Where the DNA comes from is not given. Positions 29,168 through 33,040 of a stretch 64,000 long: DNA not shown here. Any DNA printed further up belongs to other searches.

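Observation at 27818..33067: A 12-TM nucleotide cyclase carries an internal PAS/PAC sensor and a single catalytic domain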

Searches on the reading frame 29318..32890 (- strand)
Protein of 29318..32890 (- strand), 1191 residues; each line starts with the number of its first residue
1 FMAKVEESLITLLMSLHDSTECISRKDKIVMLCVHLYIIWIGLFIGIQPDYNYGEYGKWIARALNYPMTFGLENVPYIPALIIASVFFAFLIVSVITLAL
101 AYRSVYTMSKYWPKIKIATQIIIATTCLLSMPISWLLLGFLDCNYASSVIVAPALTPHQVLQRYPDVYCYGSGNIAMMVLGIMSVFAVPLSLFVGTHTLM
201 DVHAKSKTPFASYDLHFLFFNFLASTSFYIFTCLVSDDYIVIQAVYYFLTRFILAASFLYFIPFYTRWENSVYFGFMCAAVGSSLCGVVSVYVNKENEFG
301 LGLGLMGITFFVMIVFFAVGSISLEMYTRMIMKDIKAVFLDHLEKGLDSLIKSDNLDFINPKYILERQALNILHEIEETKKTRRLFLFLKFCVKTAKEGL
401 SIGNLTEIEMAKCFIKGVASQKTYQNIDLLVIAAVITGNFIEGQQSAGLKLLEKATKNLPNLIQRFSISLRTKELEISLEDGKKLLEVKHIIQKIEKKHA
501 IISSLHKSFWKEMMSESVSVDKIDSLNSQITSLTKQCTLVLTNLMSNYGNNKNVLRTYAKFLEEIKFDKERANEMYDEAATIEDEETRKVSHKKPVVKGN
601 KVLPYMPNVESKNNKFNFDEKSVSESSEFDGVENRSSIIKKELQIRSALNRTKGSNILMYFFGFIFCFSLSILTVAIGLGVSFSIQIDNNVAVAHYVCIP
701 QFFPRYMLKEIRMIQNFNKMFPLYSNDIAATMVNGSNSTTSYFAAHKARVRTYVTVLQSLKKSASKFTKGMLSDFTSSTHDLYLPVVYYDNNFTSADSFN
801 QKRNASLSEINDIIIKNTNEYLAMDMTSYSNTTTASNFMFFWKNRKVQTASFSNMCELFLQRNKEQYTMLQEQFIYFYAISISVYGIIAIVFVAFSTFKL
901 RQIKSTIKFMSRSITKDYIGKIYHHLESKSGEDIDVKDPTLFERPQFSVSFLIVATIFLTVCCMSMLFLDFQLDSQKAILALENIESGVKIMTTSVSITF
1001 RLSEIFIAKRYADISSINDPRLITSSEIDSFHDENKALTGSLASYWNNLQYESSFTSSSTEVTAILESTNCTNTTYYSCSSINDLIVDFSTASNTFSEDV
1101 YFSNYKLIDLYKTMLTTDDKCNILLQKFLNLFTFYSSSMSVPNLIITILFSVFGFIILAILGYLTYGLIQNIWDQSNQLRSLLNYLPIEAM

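Call 28: search_protein_representatives(protein=window:29318-32890:-)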
Query: 1191 residues. Proteins with E-value up to 0.001 (for the whole library): 165; up to 1e-10: 103; up to 1e-30: 63. The best 150 are listed.
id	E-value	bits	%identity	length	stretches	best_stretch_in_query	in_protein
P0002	0.0e+00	1324.2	51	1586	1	2-1189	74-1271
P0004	1.9e-265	900.3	43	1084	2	3-461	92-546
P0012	8.8e-166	570.3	32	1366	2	4-593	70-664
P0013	2.5e-140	486.0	29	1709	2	11-606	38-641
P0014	3.8e-127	442.4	28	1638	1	3-1189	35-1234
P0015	2.5e-107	376.8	39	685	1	694-1189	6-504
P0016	1.1e-104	368.0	28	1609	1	5-1191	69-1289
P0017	7.0e-104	365.3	27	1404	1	10-1189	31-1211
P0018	6.4e-98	345.6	28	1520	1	141-1191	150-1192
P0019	2.9e-91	323.6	26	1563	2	2-990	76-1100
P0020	1.6e-90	321.1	27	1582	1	32-1188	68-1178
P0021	2.7e-90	320.3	28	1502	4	9-525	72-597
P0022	2.6e-89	317.1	26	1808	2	3-656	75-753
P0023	1.0e-88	315.1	26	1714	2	158-1190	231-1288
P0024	9.3e-86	305.3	27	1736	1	50-1189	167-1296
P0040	4.0e-62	227.1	25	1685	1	56-1189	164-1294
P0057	2.3e-42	161.6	26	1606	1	53-1189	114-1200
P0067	8.4e-35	136.6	25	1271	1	28-1013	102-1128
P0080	1.4e-24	102.7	24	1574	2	435-1190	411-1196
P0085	2.5e-21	92.0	27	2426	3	28-163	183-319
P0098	8.2e-15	70.4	25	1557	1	161-592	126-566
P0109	2.1e-11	59.1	24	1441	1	169-637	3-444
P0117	3.4e-10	55.1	22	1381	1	46-593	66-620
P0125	1.3e-08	49.8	25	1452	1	72-585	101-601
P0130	6.5e-08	47.6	23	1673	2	408-1189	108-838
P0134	3.4e-07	45.2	23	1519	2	32-671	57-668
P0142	2.0e-06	42.6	26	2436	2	77-297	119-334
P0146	5.3e-06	41.2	22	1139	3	394-571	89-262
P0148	7.2e-06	40.8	26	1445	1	115-585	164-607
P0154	1.5e-05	39.8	29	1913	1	443-587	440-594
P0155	2.6e-05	39.0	27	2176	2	495-590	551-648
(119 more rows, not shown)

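Call 30: list_cluster_members(proteins=[P0013, P0014, P0016, P0020, P0024, P0040, P0057, P0080, P0085, P0134])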
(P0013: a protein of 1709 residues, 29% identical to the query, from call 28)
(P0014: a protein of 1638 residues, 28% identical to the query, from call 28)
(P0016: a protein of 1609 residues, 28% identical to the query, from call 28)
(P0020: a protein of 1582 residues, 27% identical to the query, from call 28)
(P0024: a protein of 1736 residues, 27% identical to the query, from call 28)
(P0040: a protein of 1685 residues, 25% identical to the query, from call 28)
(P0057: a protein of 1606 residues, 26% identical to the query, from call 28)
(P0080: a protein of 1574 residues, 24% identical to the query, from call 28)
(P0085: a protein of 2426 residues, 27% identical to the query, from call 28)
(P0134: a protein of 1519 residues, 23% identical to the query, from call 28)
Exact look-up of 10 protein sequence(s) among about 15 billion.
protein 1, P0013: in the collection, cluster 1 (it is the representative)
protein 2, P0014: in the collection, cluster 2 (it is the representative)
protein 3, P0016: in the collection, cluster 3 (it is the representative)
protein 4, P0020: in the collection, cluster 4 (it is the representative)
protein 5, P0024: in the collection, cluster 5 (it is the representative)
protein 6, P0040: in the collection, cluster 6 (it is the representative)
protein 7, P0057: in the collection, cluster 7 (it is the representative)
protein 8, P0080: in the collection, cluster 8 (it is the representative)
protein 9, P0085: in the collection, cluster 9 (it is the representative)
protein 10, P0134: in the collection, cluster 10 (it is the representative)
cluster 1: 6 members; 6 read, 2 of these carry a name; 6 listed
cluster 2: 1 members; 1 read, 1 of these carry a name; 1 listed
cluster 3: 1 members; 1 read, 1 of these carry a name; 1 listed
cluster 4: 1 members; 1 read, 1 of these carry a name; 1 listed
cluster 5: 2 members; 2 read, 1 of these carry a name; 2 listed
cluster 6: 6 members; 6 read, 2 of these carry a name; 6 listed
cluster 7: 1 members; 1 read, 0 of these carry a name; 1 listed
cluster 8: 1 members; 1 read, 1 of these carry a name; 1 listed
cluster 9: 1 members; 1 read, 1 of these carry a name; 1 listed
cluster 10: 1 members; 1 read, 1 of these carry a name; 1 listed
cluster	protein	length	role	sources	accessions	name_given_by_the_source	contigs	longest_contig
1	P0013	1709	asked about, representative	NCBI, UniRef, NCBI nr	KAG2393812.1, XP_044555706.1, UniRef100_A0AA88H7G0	hypothetical protein C9374_003576 [Naegleria lovaniensis] | Adenylate and Guanylate cyclase catalytic domain containing protein n=1 Tax=Naegleria ... | uncharacterized protein C9374_003576 [Naegleria lovaniensis]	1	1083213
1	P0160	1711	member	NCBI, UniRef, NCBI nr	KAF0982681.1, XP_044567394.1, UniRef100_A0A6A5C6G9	hypothetical protein FDP41_011611 [Naegleria fowleri] | Guanylate cyclase domain-containing protein n=1 Tax=Naegleria fowleri TaxID=5763 ... | uncharacterized protein FDP41_011611 [Naegleria fowleri]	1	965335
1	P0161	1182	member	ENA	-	-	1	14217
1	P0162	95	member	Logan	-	-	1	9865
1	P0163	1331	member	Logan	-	-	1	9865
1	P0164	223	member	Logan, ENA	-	-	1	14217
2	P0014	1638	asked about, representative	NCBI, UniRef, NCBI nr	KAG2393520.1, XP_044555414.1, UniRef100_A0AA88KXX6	hypothetical protein C9374_007051 [Naegleria lovaniensis] | Adenylate and Guanylate cyclase catalytic domain containing protein n=1 Tax=Naegleria ... | uncharacterized protein C9374_007051 [Naegleria lovaniensis]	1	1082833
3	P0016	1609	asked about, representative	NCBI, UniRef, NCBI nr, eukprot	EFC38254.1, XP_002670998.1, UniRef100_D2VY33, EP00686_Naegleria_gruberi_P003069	predicted protein [Naegleria gruberi] | Predicted protein n=1 Tax=Naegleria gruberi TaxID=5762 RepID=D2VY33_NAEGR | uncharacterized protein NAEGRDRAFT_81665 [Naegleria gruberi]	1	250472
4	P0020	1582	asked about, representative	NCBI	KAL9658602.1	hypothetical protein ABK040_006139 [Willaertia magna]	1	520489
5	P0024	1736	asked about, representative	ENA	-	-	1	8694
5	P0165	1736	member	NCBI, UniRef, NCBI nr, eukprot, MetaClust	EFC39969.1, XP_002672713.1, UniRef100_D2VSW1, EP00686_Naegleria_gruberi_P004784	predicted protein [Naegleria gruberi] | Predicted protein n=1 Tax=Naegleria gruberi TaxID=5762 RepID=D2VSW1_NAEGR | uncharacterized protein NAEGRDRAFT_72081 [Naegleria gruberi]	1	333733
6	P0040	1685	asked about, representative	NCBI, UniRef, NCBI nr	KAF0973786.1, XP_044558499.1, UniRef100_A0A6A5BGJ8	hypothetical protein FDP41_007173 [Naegleria fowleri] | Adenylate and Guanylate cyclase catalytic domain containing protein n=1 Tax=Naegleria ... | uncharacterized protein FDP41_007173 [Naegleria fowleri]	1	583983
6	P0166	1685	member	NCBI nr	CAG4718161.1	unnamed protein product [Naegleria fowleri]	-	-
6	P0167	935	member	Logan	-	-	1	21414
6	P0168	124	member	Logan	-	-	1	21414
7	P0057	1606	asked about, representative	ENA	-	-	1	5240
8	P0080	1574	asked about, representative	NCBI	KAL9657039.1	hypothetical protein ABK040_014587 [Willaertia magna]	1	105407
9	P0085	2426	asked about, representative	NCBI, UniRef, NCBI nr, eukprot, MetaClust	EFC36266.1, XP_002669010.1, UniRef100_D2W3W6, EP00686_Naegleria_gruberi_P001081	predicted protein [Naegleria gruberi] | Predicted protein n=1 Tax=Naegleria gruberi TaxID=5762 RepID=D2W3W6_NAEGR | uncharacterized protein NAEGRDRAFT_60042 [Naegleria gruberi]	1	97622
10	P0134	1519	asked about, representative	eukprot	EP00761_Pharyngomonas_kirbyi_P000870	gb/GECH01000871.1/.p1 GENE.gb/GECH01000871.1/~~gb/GECH01000871.1/.p1 ORF type:complete ...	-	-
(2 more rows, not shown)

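Call 31: list_cluster_members(proteins=[P0098, P0117, P0125, P0148, P0154, P0155, P0142, P0109, P0130, P0146])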
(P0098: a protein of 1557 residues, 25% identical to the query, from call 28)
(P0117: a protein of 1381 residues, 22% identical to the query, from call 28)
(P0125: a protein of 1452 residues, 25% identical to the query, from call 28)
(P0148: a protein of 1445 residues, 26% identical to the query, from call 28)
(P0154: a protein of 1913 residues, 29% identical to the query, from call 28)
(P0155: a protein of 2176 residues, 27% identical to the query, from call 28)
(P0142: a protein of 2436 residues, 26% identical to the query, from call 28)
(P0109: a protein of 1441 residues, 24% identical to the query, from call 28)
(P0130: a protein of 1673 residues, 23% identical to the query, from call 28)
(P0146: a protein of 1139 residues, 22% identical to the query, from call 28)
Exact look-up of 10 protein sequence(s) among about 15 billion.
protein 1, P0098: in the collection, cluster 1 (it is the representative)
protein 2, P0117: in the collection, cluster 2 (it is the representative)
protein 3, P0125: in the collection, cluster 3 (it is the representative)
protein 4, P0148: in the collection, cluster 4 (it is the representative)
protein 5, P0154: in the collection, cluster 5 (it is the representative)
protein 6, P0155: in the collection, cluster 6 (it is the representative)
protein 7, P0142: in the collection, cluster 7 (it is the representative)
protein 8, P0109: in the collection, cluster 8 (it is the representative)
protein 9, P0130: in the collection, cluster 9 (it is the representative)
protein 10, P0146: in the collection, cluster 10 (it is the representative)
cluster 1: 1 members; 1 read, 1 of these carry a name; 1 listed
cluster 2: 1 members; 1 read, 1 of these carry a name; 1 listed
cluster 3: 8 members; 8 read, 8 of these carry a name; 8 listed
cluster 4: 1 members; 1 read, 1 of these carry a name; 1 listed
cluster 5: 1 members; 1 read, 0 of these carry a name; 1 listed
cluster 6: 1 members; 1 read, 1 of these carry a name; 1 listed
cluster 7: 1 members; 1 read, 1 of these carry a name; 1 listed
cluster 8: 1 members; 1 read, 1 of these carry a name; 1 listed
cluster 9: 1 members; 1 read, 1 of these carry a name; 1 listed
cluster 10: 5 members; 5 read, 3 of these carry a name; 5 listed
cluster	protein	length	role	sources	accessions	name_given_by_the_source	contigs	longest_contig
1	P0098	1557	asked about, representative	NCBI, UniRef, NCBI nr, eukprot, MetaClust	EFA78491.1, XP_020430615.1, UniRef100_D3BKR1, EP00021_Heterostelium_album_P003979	HAT repeat-containing protein [Heterostelium album PN500] | HAT repeat-containing protein n=1 Tax=Heterostelium pallidum (strain ATCC 26659 / Pp 5 / ... | XP_020430615.1 HAT repeat-containing protein [Heterostelium album PN500]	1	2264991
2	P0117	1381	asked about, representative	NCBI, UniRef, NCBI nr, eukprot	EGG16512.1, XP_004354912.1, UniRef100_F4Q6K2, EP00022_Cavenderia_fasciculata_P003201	hypothetical protein DFA_09050 [Cavenderia fasciculata] | TmcB/TmcC TPR repeats domain-containing protein n=1 Tax=Cavenderia fasciculata ... | uncharacterized protein DFA_09050 [Cavenderia fasciculata]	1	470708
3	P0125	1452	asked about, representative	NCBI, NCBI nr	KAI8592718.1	hypothetical protein BDZ88DRAFT_406014 [Geranomyces variabilis]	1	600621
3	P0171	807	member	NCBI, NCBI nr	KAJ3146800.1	cytochrome P450 monooxygenase 9 [Geranomyces variabilis]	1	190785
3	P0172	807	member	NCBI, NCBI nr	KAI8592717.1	hypothetical protein BDZ88DRAFT_220575 [Geranomyces variabilis]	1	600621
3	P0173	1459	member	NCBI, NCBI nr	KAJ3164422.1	hypothetical protein HDU88_005299 [Geranomyces variabilis]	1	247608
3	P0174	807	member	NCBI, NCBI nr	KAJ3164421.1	cytochrome P450 monooxygenase 9 [Geranomyces variabilis]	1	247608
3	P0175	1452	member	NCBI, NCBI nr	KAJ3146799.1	hypothetical protein HDU89_006054 [Geranomyces variabilis]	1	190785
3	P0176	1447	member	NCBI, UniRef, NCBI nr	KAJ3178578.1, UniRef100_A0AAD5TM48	hypothetical protein HDU87_003401 [Geranomyces variabilis] | TmcB/TmcC TPR repeats domain-containing protein n=1 Tax=Geranomyces variabilis ...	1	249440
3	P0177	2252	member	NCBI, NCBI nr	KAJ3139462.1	cytochrome P450 monooxygenase 9 [Geranomyces variabilis]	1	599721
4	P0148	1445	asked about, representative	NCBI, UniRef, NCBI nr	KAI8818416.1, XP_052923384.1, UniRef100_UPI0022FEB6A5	uncharacterized protein EV422DRAFT_602573 [Fimicolochytrium jonesii] | uncharacterized protein n=1 Tax=Fimicolochytrium jonesii TaxID=1396493 RepID=UPI0022FEB6A5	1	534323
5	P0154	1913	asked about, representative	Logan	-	-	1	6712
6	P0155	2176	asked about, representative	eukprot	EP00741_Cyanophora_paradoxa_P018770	tig00021094_g18118.t1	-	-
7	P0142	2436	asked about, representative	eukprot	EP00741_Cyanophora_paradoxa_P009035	tig00001443_g8748.t1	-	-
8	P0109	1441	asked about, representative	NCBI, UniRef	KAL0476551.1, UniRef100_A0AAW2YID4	cob [Acrasis kona] | Cob n=1 Tax=Acrasis kona TaxID=1008807 RepID=A0AAW2YID4_9EUKA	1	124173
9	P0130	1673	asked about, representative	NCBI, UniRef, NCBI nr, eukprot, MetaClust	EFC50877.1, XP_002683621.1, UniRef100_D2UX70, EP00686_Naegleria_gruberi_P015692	predicted protein [Naegleria gruberi] | Predicted protein n=1 Tax=Naegleria gruberi TaxID=5762 RepID=D2UX70_NAEGR | uncharacterized protein NAEGRDRAFT_45297 [Naegleria gruberi]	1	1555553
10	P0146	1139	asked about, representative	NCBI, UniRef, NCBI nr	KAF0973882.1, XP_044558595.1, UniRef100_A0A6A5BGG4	hypothetical protein FDP41_007269 [Naegleria fowleri] | Guanylate cyclase domain-containing protein n=1 Tax=Naegleria fowleri TaxID=5763 ... | uncharacterized protein FDP41_007269 [Naegleria fowleri]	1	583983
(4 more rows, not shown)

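Call 45: search_protein_families(library=pfam, proteins=[P0098, P0117, P0125, P0154, P0155, P0067], max_evalue=0.0001)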
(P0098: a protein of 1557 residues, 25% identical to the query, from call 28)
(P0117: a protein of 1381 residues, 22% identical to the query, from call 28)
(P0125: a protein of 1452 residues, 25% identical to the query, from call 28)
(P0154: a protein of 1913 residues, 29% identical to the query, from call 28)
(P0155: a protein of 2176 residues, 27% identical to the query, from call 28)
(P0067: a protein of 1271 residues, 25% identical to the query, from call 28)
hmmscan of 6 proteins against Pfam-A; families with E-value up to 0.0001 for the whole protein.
P0098 (1557 aa): 1 family
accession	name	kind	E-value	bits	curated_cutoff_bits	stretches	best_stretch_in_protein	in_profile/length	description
PF25474.1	TPR_TmcB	-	1e-47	161.6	27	1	441-562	2-124/125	TmcB, TPR repeats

P0117 (1381 aa): 1 family
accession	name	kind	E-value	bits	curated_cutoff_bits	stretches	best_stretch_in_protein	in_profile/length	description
PF25474.1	TPR_TmcB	-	4.6e-44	149.8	27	1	495-615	2-124/125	TmcB, TPR repeats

P0125 (1452 aa): 1 family
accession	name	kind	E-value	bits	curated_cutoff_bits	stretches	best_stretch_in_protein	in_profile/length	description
PF25474.1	TPR_TmcB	-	5.5e-17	62.3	27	1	485-600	9-122/125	TmcB, TPR repeats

P0154 (1913 aa): 6 families
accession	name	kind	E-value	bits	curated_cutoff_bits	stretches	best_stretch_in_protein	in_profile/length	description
PF25474.1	TPR_TmcB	-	2.6e-31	108.6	27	1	475-594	4-123/125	TmcB, TPR repeats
PF00989.32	PAS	-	3.3e-16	59.7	22.6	1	613-716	7-109/113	PAS fold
PF13426.13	PAS_9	-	6.1e-14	52.6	27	0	728-778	5-57/103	PAS domain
PF08448.16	PAS_4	-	3.7e-07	30.8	23.1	0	614-669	2-57/110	PAS fold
PF13188.13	PAS_8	-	5.3e-06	26.6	21.8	0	826-867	11-49/65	PAS domain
PF24820.1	Diguanyl_cycl_sensor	-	1.5e-05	25.3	28.1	0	617-668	6-57/109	Diguanylate cyclase-like sensor domain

P0155 (2176 aa): 6 families
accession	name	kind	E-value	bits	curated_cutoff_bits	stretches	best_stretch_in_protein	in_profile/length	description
PF00989.32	PAS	-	2.1e-24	86.2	22.6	1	817-926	3-111/113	PAS fold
PF13426.13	PAS_9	-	1.2e-21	77.4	27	1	826-921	2-93/103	PAS domain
PF25474.1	TPR_TmcB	-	1.6e-21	77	27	1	545-646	25-124/125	TmcB, TPR repeats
PF13188.13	PAS_8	-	1.4e-14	53.8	21.8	0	822-867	8-54/65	PAS domain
PF08448.16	PAS_4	-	1.5e-14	54.6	23.1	0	825-883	5-63/110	PAS fold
PF24820.1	Diguanyl_cycl_sensor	-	1.1e-09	38.7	28.1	0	668-724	6-60/109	Diguanylate cyclase-like sensor domain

P0067 (1271 aa): 1 family
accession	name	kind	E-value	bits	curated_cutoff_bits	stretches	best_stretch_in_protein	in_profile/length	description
PF25474.1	TPR_TmcB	-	1.7e-09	38.1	27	1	587-685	26-123/125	TmcB, TPR repeats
